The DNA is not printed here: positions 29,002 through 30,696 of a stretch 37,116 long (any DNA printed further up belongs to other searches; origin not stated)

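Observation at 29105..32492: Archaeal-type GatD/GatE amidotransferase in a bacterial gene context, encoded tail-to-tail with stop codons sharing one CTAG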

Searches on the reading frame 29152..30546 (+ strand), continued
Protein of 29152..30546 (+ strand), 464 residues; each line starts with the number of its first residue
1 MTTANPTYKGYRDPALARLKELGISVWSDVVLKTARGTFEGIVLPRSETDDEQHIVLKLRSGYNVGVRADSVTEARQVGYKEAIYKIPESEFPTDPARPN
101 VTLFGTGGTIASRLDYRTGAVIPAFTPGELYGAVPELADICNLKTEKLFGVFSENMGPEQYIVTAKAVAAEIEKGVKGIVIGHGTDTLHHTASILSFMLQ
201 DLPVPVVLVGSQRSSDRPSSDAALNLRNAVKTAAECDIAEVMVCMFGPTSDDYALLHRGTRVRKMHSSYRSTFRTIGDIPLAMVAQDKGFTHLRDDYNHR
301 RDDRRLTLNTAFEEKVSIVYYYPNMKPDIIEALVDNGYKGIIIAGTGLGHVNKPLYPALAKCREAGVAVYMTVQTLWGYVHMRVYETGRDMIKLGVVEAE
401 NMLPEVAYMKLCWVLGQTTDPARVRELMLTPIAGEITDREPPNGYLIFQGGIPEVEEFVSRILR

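Call 60: list_cluster_members(proteins=[P0130, P0169, P0206, P0145, P0196, P0132, P0170, P0243, P0139, P0142])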
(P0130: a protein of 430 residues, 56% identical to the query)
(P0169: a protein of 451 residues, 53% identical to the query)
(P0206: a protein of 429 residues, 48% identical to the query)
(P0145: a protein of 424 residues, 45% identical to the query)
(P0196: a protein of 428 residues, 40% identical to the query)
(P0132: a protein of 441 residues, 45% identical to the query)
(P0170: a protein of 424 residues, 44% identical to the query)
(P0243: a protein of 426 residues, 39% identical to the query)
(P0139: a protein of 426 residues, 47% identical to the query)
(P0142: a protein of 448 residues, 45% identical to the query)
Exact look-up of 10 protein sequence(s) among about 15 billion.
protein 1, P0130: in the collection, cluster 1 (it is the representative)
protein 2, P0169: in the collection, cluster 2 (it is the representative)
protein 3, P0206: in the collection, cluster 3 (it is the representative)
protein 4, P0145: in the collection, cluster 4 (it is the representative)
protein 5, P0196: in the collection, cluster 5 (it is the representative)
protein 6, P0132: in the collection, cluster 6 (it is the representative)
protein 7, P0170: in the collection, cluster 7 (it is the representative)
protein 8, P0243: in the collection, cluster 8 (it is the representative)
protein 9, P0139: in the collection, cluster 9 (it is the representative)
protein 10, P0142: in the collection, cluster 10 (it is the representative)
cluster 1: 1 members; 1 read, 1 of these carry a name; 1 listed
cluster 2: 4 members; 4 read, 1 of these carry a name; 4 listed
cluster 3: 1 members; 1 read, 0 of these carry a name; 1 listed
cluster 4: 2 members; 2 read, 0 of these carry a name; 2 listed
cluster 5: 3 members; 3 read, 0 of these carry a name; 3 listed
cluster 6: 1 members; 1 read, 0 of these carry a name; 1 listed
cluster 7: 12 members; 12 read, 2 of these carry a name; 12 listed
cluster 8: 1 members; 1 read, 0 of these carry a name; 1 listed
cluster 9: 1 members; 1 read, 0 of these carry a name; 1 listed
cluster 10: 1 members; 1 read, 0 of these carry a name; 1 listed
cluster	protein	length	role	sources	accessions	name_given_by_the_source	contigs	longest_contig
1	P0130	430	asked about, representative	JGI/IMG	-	glutamyl-tRNA(Gln) amidotransferase subunit D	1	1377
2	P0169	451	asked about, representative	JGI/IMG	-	glutamyl-tRNA(Gln) amidotransferase subunit D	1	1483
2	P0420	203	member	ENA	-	-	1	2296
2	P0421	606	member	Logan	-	-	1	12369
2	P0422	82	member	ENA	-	-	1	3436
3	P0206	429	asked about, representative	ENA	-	-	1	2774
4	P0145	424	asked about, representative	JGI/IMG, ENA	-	-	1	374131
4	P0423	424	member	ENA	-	-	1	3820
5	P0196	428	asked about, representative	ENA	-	-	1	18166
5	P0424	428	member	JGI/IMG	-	-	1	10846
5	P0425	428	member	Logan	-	-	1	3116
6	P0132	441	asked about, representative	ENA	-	-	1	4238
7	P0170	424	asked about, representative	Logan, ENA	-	-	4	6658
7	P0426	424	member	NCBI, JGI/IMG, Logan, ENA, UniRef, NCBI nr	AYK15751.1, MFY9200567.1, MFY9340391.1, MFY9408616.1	MAG: Glu-tRNA(Gln) amidotransferase subunit GatD [Methanosarcina flavescens] | glutamyl-tRNA(Gln) amidotransferase subunit D | Glutamyl-tRNA(Gln) amidotransferase subunit D n=1 Tax=Methanosarcina flavescens ...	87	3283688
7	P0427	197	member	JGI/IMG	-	glutamyl-tRNA(Gln) amidotransferase subunit D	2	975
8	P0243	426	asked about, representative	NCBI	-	-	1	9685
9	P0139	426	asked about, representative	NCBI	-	-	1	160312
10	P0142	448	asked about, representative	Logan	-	-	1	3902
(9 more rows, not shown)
